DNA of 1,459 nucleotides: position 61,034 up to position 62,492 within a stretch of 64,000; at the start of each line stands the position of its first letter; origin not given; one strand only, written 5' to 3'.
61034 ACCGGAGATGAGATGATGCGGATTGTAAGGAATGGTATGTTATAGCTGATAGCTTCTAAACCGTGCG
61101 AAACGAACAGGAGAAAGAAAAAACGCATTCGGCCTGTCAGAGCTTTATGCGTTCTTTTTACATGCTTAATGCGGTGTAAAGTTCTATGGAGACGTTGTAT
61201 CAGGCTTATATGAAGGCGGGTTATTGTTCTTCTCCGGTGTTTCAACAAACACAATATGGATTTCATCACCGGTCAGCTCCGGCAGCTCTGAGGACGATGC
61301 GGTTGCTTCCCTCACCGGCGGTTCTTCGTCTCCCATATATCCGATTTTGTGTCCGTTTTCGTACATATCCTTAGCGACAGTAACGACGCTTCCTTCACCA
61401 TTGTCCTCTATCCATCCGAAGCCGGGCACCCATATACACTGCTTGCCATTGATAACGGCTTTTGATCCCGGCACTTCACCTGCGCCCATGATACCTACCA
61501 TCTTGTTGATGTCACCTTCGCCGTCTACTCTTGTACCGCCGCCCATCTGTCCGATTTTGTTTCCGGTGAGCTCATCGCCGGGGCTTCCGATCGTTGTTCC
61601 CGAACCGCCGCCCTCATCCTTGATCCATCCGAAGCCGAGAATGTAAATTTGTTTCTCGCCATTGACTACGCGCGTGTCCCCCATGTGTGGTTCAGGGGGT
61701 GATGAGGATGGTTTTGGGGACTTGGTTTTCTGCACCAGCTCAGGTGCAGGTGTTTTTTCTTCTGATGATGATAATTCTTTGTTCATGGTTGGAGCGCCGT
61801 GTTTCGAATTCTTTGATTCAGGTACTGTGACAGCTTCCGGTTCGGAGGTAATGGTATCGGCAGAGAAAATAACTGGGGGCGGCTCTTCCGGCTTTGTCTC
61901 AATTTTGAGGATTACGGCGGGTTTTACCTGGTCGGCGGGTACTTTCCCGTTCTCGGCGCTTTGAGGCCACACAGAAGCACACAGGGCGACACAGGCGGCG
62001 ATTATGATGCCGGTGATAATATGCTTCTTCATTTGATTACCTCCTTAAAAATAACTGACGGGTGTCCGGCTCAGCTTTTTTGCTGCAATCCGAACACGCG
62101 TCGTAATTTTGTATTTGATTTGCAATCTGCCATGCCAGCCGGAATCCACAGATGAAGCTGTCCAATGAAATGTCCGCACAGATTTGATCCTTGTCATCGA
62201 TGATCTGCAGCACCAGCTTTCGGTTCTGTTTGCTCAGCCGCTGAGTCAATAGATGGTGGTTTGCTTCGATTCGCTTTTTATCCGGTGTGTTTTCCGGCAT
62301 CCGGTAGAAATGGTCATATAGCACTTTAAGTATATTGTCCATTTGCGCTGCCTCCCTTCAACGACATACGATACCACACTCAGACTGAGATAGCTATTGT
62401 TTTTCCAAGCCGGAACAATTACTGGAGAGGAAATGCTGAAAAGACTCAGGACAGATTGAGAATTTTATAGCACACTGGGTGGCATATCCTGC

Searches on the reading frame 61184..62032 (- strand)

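Call 66: search_protein_families(library=pfam, proteins=[window:61184-62032:-], max_evalue=0.001)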
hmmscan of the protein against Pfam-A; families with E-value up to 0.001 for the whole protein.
window:61184-62032:- (282 aa): 1 family
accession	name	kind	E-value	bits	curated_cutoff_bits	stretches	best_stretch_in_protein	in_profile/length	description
PF20187.3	DUF6550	-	5.9e-13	49.9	27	2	64-164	98-190/190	Family of unknown function (DUF6550)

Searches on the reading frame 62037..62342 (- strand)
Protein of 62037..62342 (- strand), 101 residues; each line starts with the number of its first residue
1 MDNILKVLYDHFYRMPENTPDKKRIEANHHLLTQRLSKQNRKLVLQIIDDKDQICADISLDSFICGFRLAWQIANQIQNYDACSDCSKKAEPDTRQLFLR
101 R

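Call 66: search_protein_families(library=pfam, proteins=[window:62037-62342:-], max_evalue=0.001)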
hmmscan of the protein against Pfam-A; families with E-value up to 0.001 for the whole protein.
window:62037-62342:- (101 aa): 1 family
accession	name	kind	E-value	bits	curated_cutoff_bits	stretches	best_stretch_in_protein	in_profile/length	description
PF20648.2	DUF6809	-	1.4e-07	32.7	27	1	14-74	22-82/85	Family of unknown function (DUF6809)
